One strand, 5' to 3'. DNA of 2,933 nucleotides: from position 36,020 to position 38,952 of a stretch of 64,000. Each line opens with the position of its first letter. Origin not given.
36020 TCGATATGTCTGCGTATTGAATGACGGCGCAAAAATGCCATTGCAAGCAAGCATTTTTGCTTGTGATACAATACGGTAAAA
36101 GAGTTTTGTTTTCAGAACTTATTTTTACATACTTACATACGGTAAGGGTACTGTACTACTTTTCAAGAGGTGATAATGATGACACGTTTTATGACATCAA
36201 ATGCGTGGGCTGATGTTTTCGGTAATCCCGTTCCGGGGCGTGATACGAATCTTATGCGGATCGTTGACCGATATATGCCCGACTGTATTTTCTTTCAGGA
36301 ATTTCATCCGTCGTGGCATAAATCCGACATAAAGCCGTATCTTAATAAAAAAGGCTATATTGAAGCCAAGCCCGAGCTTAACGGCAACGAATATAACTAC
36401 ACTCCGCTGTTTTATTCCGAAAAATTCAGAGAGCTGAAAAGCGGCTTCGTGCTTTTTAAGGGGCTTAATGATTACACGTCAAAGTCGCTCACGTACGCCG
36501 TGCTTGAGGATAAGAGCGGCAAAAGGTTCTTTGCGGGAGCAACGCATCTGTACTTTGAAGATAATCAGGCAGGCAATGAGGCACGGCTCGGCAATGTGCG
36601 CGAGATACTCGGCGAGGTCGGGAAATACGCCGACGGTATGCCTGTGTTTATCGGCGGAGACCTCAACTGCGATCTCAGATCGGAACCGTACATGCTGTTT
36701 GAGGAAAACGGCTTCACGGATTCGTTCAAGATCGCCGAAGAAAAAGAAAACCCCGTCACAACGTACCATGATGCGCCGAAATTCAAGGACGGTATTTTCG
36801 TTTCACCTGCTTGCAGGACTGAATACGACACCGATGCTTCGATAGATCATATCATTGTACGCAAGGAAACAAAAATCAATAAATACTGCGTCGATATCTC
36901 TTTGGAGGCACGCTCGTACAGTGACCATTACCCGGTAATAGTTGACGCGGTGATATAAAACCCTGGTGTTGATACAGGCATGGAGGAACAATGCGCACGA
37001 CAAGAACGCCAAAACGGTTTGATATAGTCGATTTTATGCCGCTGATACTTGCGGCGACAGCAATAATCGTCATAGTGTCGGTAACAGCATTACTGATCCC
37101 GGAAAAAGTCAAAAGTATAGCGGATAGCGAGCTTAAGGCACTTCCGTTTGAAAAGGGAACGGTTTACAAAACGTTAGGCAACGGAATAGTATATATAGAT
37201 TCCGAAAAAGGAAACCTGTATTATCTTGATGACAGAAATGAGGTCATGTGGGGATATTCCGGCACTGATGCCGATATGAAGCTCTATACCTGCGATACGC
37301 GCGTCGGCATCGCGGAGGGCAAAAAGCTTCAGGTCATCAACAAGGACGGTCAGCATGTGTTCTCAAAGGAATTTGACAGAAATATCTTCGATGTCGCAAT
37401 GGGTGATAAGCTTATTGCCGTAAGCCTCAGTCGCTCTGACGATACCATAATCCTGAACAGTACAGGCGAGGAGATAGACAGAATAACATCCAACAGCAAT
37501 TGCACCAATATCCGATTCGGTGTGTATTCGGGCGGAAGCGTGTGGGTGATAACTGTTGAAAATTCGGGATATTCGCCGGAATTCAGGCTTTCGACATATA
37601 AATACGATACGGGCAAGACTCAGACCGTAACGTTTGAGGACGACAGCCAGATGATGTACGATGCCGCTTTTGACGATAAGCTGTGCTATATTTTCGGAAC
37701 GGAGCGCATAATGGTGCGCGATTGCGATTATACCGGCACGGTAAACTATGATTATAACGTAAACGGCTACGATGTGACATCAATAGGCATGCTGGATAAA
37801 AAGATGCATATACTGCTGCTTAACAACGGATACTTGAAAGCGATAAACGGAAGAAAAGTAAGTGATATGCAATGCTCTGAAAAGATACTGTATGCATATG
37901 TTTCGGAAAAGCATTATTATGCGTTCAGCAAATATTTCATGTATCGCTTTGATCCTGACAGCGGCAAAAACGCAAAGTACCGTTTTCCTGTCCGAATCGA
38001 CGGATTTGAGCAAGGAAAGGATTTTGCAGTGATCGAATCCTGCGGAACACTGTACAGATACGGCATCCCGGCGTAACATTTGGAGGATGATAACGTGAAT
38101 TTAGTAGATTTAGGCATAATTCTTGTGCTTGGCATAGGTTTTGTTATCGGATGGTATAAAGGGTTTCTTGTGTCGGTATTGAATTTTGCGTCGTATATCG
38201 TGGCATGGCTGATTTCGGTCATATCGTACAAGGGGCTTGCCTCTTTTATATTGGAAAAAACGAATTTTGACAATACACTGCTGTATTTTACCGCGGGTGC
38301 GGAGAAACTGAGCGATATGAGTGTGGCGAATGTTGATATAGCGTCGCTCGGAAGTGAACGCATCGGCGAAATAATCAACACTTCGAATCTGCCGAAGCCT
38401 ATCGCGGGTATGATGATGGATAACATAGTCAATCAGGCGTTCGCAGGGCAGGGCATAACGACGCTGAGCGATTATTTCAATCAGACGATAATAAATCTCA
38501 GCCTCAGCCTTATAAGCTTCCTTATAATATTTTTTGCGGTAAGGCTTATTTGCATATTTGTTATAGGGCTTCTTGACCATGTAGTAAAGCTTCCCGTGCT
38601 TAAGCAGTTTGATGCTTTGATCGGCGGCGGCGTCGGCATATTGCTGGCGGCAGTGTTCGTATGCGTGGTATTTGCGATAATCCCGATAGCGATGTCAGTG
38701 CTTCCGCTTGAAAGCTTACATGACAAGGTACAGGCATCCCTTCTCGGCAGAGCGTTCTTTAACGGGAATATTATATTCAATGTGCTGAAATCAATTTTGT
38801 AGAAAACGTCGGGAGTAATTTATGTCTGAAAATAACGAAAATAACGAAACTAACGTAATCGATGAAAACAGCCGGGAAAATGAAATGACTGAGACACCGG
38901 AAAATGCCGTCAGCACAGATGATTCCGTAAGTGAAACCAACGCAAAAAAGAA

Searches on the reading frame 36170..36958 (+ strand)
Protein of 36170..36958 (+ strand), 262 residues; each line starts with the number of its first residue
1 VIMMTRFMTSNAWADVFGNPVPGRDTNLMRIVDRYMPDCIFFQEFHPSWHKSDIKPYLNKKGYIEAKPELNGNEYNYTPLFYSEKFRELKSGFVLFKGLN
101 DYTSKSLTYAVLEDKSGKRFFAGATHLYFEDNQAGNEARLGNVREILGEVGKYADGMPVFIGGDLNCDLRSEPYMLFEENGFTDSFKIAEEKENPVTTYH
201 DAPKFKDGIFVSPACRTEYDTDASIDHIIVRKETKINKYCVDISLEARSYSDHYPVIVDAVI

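Call 36: search_protein_families(library=pfam, proteins=[window:36170-36958:+], max_evalue=0.00001)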
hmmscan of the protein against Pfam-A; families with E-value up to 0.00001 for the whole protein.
window:36170-36958:+ (262 aa): 1 family
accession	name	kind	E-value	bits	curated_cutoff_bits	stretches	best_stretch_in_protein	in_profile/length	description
PF03372.29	Exo_endo_phos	-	1.3e-10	41.8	24.5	1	8-253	1-225/225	Endonuclease/Exonuclease/phosphatase family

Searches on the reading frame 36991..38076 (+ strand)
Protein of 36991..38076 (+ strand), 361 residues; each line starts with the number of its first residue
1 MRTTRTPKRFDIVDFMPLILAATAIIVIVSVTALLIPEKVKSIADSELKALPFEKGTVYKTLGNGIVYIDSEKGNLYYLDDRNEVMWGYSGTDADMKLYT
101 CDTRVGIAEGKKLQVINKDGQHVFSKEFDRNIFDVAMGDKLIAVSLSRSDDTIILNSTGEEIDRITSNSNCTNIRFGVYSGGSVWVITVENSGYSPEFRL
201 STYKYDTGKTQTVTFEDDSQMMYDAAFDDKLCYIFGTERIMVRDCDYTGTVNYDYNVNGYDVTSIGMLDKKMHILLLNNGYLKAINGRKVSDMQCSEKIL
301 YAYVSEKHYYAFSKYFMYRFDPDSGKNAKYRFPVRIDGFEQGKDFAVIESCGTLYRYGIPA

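Call 36: search_protein_families(library=pfam, proteins=[window:36991-38076:+], max_evalue=0.00001)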
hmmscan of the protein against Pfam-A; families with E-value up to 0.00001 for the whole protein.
window:36991-38076:+ (361 aa): 0 families

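Call 76: search_protein_families(library=pfam, proteins=[window:36991-38076:+], max_evalue=0.01)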
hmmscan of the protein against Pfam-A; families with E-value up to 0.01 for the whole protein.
window:36991-38076:+ (361 aa): 1 family
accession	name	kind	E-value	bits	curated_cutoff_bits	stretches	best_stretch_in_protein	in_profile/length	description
PF00932.25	LTD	-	0.0025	18.6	34.3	0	92-167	43-107/109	Lamin Tail Domain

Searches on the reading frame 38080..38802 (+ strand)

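Call 37: search_protein_families(library=pfam, proteins=[window:38080-38802:+], max_evalue=0.00001)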
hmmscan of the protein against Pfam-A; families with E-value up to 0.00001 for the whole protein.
window:38080-38802:+ (240 aa): 1 family
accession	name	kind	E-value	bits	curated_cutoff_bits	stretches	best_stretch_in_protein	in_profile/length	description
PF02674.22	Colicin_V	-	8.2e-17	62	29.3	2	124-201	40-118/144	Colicin V production protein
